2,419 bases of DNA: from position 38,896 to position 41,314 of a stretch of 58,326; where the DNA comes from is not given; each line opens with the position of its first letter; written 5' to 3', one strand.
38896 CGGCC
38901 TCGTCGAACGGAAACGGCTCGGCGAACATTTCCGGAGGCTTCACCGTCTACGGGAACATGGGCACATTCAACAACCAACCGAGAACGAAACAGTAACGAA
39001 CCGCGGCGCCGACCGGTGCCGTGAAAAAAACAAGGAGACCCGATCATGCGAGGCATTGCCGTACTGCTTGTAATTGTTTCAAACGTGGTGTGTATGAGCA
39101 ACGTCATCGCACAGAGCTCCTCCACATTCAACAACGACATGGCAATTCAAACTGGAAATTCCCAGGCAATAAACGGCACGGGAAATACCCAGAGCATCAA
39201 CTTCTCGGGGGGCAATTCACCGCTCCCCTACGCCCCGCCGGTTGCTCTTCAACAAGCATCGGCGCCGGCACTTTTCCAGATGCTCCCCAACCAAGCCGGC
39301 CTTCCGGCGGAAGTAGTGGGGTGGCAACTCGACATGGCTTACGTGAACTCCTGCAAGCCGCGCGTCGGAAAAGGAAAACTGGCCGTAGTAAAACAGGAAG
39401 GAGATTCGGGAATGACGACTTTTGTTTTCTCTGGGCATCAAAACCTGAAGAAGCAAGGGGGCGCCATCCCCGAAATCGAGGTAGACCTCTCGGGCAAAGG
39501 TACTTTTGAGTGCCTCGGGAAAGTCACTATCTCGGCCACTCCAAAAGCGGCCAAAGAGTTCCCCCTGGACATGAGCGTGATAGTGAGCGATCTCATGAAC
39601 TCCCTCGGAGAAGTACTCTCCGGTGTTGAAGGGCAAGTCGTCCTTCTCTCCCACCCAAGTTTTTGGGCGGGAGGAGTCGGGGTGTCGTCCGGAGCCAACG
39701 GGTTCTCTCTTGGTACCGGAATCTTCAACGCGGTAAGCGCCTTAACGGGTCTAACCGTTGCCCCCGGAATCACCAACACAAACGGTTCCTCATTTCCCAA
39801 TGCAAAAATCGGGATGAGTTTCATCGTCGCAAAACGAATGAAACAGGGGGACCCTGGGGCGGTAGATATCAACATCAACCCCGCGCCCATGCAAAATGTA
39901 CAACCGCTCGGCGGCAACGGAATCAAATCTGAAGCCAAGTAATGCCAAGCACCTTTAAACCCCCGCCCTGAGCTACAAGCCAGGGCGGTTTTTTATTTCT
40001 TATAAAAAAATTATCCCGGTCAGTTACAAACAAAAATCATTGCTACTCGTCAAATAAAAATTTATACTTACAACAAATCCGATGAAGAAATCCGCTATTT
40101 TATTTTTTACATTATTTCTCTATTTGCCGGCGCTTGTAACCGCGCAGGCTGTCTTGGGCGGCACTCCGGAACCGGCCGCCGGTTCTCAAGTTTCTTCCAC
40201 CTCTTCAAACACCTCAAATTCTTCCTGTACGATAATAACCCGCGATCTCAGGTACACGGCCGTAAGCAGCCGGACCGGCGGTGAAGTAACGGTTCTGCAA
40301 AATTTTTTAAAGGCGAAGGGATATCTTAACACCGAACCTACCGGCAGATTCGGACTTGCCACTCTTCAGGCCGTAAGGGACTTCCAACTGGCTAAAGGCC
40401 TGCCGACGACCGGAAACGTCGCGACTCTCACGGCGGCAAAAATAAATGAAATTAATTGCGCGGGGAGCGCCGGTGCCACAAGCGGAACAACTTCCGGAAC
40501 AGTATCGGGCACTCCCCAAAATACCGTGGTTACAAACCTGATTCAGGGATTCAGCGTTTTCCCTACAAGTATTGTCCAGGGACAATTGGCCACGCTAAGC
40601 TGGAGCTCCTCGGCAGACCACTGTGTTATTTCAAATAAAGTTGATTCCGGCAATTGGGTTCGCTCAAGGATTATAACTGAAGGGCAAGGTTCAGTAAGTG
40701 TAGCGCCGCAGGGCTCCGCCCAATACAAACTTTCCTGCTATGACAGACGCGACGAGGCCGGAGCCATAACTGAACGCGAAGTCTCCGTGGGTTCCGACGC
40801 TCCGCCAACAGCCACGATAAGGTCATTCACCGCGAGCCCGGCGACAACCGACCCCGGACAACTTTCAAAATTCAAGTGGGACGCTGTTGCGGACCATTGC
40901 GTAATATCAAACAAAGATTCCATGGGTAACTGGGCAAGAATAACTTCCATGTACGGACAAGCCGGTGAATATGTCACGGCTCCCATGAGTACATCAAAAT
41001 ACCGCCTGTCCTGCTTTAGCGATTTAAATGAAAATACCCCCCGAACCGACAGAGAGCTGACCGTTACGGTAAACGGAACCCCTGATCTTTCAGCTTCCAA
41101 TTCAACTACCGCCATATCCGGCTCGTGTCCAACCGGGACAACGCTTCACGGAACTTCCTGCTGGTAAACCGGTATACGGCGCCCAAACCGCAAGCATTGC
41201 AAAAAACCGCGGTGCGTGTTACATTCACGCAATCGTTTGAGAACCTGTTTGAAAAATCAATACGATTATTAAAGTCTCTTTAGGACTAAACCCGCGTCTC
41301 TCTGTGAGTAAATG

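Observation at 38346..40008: GC-rich, self-contained two-gene secreted-protein cassette with a near-consensus promoter, flanked by a 10-bp direct repeat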

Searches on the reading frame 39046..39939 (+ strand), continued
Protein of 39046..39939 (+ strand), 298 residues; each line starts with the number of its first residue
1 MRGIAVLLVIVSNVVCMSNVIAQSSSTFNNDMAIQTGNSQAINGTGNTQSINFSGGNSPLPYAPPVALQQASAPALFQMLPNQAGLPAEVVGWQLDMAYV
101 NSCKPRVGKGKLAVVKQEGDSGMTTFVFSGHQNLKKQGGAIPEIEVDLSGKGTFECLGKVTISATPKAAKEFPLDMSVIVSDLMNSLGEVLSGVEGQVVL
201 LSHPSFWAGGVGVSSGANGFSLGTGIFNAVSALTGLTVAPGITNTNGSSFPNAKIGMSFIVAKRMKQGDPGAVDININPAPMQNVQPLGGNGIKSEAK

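Call 76: fold_search(model_id=the predicted structure, library=viral)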
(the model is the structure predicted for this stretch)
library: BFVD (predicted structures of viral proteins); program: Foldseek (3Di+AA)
matches with E <= 10: 292; with E <= 0.001: 0
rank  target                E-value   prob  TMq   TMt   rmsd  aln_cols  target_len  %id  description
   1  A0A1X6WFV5            2.3e-01  0.23  0.10  0.18  11.7        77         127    8  (no name in the UniProt tables at hand)
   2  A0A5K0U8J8            2.3e-01  0.03  0.09  0.10  27.3       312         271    9  Heat-shock protein [Yasminevirus sp. GU-2018]
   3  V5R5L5                2.9e-01  0.04  0.10  0.11  31.7       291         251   13  (no name in the UniProt tables at hand)
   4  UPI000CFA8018         3.2e-01  0.02  0.08  0.09  29.8       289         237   10  (no name look-up for this kind of identifier)
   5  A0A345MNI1            3.4e-01  0.06  0.12  0.17  21.0       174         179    7  (no name in the UniProt tables at hand)
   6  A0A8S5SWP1            3.4e-01  0.02  0.07  0.05  34.3       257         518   13  Tail fiber protein [virus sp. ctoC338]
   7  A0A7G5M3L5            3.4e-01  0.02  0.08  0.06  30.4       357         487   12  (no name in the UniProt tables at hand)
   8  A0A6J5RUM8            4.3e-01  0.18  0.12  0.24  22.6       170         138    5  Uncharacterized protein [uncultured Caudovirales phage]
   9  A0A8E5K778            4.8e-01  0.03  0.10  0.07  33.3       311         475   11  (no name in the UniProt tables at hand)
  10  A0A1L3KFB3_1          4.8e-01  0.02  0.10  0.05  30.4       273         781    9  DRBM domain-containing protein [Wuhan insect virus 31]
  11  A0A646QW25            5.1e-01  0.14  0.13  0.12   9.8        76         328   13  (no name in the UniProt tables at hand)
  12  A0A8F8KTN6            5.4e-01  0.03  0.09  0.07  34.6       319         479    6  Mitochondrial/bacterial CCA-adding enzyme [Clandestinovirus]
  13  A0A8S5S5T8            5.8e-01  0.04  0.08  0.15  20.8       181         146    7  Uncharacterized protein [Podoviridae sp. ctsUe5]
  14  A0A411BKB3            6.5e-01  0.02  0.10  0.05  31.4       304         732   11  Peptidase S74 domain-containing protein [Vibrio phage VspSw_1]
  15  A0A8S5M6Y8            6.9e-01  0.02  0.10  0.06  30.4       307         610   11  Tail protein [Siphoviridae sp. ctrgt10]
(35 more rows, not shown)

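Call 84: find_encoding_contigs(protein=P0027, flank=8000, max_places=2)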
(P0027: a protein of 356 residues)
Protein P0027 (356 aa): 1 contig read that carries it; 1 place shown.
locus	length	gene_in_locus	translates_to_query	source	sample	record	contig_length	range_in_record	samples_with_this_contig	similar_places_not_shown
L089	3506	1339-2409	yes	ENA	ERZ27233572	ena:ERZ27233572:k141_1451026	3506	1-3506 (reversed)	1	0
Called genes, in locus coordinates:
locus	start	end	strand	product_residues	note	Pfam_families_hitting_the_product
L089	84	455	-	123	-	PF01050:MannoseP_isomer, PF07883:Cupin_2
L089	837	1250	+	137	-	-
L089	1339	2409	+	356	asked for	-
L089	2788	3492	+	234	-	-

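Call 85: find_encoding_contigs(protein=P0040, flank=8000, max_places=2)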
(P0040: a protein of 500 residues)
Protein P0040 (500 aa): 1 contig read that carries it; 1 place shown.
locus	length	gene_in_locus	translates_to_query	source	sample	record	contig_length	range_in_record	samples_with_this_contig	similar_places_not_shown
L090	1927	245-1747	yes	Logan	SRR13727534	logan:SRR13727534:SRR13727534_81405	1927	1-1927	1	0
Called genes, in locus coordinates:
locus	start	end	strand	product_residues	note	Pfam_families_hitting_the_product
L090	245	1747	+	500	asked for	-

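Call 86: find_encoding_contigs(protein=P0043, flank=8000, max_places=2)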
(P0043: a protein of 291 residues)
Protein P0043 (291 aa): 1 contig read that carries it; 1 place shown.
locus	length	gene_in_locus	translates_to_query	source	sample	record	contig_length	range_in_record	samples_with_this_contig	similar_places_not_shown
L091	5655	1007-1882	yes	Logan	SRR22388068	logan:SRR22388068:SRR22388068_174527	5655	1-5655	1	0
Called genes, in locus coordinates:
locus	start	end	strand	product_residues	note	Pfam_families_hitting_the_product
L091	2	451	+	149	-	?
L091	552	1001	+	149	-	-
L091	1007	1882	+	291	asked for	-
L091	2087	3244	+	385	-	PF00482:T2SSF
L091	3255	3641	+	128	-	PF07963:N_methyl (weak)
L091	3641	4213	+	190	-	-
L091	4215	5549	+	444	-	-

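Call 88: search_protein_families(library=pfam, proteins=[L005:1046-1561:+, L087:1604-2077:+, L088:3-518:+, L001:7383-7877:+, L006:822-1271:+, L089:837-1247:+, L091:552-998:+, L089:2788-3489:+, L091:4215-5546:+, L001:9236-10432:+], max_evalue=0.1)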
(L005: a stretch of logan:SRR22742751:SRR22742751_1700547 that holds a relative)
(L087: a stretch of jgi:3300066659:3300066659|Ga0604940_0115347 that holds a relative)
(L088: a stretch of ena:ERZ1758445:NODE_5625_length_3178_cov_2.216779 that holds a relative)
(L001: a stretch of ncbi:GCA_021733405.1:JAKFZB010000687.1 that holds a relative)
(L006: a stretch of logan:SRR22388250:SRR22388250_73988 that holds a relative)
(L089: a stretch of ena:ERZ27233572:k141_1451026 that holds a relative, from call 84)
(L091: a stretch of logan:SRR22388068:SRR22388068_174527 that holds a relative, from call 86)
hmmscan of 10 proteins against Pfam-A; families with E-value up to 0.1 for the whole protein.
L005:1046-1561:+ (172 aa): 0 families

L087:1604-2077:+ (158 aa): 0 families

L088:3-518:+ (172 aa): 0 families

L001:7383-7877:+ (165 aa): 0 families

L006:822-1271:+ (150 aa): 0 families

L089:837-1247:+ (137 aa): 0 families

L091:552-998:+ (149 aa): 0 families

L089:2788-3489:+ (234 aa): 0 families

L091:4215-5546:+ (444 aa): 0 families

L001:9236-10432:+ (399 aa): 2 families
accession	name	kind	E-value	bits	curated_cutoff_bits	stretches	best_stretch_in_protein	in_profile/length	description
PF06508.19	QueC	-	0.0029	17.6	22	1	107-166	2-59/210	Queuosine biosynthesis protein QueC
PF01507.26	PAPS_reduct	-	0.051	14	22.5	0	108-202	3-96/175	Phosphoadenosine phosphosulfate reductase domain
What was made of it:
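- On Curlin (CsgA/CsgB): None for seven further upstream small proteins at E<=0.1 (call 88).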

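Call 99: list_cluster_members(proteins=[P0005, P0008, P0009, P0011, P0013, P0014, P0015, P0017, P0018, P0019])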
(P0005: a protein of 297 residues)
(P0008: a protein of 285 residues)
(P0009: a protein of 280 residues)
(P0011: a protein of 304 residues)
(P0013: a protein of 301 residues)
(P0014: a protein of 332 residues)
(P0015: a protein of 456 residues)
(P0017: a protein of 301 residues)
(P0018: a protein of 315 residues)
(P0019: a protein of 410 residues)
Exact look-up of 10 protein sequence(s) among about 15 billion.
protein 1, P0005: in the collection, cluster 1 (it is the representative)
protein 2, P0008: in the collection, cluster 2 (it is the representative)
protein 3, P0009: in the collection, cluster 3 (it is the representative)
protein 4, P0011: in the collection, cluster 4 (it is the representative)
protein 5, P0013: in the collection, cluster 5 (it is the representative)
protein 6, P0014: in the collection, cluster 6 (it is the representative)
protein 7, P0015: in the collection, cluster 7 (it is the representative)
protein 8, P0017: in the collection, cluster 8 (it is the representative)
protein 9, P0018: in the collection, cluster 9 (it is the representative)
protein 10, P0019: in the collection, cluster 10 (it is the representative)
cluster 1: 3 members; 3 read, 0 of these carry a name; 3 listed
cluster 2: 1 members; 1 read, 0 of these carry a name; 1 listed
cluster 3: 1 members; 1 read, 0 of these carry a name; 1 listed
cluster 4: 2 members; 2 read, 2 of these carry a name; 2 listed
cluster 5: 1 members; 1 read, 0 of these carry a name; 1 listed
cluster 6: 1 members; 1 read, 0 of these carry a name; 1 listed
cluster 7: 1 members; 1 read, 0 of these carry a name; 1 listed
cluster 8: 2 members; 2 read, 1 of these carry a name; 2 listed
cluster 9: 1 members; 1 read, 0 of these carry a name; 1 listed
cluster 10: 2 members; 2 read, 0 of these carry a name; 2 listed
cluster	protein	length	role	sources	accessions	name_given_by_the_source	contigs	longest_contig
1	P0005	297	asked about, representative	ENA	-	-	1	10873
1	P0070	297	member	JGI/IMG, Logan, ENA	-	-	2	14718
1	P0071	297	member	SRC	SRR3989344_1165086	-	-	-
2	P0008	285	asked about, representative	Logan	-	-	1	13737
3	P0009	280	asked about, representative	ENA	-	-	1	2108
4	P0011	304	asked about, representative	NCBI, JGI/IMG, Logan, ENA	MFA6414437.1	MAG: hypothetical protein WCV89_00370 [Candidatus Paceibacterota bacterium]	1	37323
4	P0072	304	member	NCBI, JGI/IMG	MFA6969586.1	MAG: hypothetical protein WC217_03255 [Candidatus Paceibacterota bacterium] | hypothetical protein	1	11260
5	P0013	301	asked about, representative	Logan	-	-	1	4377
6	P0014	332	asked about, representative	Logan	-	-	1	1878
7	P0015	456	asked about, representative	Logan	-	-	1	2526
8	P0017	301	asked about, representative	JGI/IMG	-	hypothetical protein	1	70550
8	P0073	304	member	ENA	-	-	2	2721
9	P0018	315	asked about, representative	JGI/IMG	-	-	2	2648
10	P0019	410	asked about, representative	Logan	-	-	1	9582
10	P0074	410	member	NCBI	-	-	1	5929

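Call 100: search_solved_structures(query=A3, max_evalue=10)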
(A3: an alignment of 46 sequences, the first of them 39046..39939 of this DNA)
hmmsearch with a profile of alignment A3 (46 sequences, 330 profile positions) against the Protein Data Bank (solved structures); distinct sequences matched with E-value up to 10: 4.
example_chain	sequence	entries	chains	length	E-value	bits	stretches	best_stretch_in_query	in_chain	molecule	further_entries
6x6o_A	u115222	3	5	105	1.2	11.6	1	1-49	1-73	Protein spackle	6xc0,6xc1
8kap_A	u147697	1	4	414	1.6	11.2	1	69-111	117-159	SGR_2426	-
9u98_A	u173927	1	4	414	1.6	11.1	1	69-111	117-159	Putative beta-glucosidase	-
8r2o_A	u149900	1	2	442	4.2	9.8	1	11-79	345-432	Maltodextrin-binding protein,Huntingtin, myristoylated N-terminal fragment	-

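Call 102: list_cluster_members(proteins=[P0020, P0022, P0024, P0026, P0028, P0029, P0033, P0037, P0041, P0047])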
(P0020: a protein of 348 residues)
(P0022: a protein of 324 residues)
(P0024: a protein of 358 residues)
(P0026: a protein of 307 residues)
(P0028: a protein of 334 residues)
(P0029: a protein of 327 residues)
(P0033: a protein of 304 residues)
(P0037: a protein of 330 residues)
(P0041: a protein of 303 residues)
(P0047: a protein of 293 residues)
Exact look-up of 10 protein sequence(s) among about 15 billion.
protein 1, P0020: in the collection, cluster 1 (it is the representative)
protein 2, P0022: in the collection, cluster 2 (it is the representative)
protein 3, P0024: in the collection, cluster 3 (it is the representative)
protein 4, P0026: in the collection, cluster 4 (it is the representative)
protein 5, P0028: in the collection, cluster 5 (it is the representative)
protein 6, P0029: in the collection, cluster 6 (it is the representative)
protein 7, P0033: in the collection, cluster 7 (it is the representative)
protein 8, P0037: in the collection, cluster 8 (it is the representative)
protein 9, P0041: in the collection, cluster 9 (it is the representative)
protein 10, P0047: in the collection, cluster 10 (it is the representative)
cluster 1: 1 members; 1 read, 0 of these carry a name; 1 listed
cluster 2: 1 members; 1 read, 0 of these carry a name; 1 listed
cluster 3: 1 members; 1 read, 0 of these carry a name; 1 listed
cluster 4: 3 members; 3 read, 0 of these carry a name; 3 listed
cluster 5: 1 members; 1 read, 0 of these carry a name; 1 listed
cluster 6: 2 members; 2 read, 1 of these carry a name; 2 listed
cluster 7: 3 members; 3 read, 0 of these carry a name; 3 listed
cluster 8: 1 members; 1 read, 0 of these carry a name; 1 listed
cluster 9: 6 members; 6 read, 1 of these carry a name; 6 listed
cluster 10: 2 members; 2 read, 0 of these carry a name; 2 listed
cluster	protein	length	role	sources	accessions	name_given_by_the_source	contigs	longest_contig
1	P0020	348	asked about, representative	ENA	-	-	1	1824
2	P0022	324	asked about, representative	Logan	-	-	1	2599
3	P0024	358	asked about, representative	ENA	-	-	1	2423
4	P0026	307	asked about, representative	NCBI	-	-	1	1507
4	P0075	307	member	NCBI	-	-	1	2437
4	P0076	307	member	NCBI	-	-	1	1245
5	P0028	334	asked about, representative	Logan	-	-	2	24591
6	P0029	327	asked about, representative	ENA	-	-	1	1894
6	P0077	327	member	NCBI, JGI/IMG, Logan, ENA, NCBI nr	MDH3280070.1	MAG: hypothetical protein OEQ18_02935 [Gammaproteobacteria bacterium] | hypothetical protein [Gammaproteobacteria bacterium]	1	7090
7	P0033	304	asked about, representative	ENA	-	-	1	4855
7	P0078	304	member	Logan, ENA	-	-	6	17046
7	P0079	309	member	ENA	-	-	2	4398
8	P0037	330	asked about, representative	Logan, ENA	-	-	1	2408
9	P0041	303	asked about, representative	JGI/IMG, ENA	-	-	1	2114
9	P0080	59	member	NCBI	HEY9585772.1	MAG TPA: hypothetical protein VJJ02_04265, partial [Candidatus Paceibacterota bacterium]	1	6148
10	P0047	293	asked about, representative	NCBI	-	-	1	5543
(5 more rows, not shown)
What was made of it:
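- On Horizontally acquired / accessory gene cassette: Members occur in Paceibacterota and Gammaproteobacteria MAGs (calls 99, 102).
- Family members are annotated in Paceibacterota MAGs and in one Gammaproteobacteria MAG (calls 99, 102). Other Paceibacterota MAGs carry family members (calls 99, 102). It occurs in a Gammaproteobacteria MAG (call 102).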

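Call 103: search_solved_structures(query=L089:2788-3489:+, max_evalue=10)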
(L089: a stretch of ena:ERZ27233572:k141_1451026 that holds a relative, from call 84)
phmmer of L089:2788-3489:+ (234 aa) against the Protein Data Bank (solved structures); distinct sequences matched with E-value up to 10: 1.
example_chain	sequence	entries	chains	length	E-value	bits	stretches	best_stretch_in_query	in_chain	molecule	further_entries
8ods_A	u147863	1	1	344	0.19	14.6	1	149-194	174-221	Phosphate-binding protein PstS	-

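Call 104: search_protein_families(library=ncbifam, proteins=[L089:2788-3489:+, L091:2087-3241:+, L091:2-448:+], max_evalue=0.01)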
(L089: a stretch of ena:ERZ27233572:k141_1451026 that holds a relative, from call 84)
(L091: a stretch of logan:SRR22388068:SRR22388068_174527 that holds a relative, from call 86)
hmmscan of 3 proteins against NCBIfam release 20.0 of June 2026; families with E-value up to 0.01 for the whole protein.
L089:2788-3489:+ (234 aa): 0 families

L091:2087-3241:+ (385 aa): 6 families
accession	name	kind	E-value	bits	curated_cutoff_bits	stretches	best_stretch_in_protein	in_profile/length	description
TIGR02120.1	GspF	equivalog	3.5e-89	299.9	424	1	1-385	16-401/401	type II secretion system inner membrane protein GspF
NF052607.1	T4PiliAsmPilCThrm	equivalog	7.3e-76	255.8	700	1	2-381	20-400/406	type IV pilus assembly protein PilC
NF052606.1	T4PiliAsmPilCMyx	equivalog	8.5e-76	255.4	700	1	32-385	64-418/419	type IV pilus assembly protein PilC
NF007861.0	PRK10573.1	equivalog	3.2e-69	233.9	401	1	45-385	58-398/401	protein transport protein HofC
NF047826.1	T3SSXpsF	equivalog_domain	1.3e-61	208.6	650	1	42-385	62-404/405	type II secretion system protein XpsF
NF041012.2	T4P_ComGB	equivalog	8.3e-43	147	240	1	50-381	5-330/332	competence type IV pilus assembly protein ComGB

L091:2-448:+ (149 aa): 4 families
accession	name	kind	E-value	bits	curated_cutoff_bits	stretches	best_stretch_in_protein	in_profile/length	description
TIGR02533.1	type_II_gspE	equivalog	1.8e-25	89.6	630.25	1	1-145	359-484/486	type II secretion system ATPase GspE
TIGR02538.1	type_IV_pilB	equivalog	1.5e-23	83.2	675.65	1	1-147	432-562/564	type IV-A pilus assembly ATPase PilB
NF007755.0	PRK10436.1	equivalog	2.2e-17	62.9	617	1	1-147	335-459/465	type II secretion system protein GspE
NF053534.1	T4PilAsmATPsTfpB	equivalog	1.7e-16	59.8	850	1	1-147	452-582/584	type IV pilus assembly ATPase TfpB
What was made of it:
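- Tried and rejected: It ends in ...TYQF and looks like an outer-membrane beta-barrel, but no profile or PDB hit confirmed this (calls 88, 103, 104).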

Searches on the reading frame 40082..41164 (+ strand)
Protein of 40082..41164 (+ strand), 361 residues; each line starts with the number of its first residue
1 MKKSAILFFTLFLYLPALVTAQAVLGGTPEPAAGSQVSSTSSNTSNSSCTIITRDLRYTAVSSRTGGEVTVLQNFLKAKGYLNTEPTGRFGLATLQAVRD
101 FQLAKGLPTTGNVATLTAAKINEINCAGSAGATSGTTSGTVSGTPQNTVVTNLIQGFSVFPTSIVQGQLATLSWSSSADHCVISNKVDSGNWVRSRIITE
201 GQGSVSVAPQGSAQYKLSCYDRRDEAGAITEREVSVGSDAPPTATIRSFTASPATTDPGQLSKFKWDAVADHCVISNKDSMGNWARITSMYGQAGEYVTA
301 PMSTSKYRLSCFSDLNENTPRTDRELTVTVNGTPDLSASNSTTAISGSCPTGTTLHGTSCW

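Call 5: search_protein_families(library=pfam, proteins=[window:40082-41164:+], max_evalue=1)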
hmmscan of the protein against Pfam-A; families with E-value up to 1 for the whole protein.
window:40082-41164:+ (361 aa): 2 families
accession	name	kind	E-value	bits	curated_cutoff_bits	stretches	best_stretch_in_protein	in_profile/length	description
PF01471.23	PG_binding_1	-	4.8e-13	49.5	23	1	65-120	1-56/57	Putative peptidoglycan binding domain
PF04942.19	CC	-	0.033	14.7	20.6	1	339-355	9-25/34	CC domain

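Call 104: search_protein_families(library=ncbifam, proteins=[window:40082-41164:+], max_evalue=0.01)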
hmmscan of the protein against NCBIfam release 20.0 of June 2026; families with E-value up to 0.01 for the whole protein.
window:40082-41164:+ (361 aa): 4 families
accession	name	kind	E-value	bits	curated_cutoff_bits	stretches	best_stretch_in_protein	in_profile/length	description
TIGR02869.1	spore_SleB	equivalog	5e-08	33.1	236.5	1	64-137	11-78/201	spore cortex-lytic enzyme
TIGR03979.1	His_Ser_Rich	equivalog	5.1e-05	23.3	121.65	1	29-116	93-181/190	His-Xaa-Ser repeat protein HxsA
NF052377.1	lmo1851_S41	exception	0.0016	17.2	725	1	62-122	386-446/468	lmo1851 family serine protease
NF004786.0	PRK06132.1-3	equivalog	0.0028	16.5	329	1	67-125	221-279/418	hypothetical protein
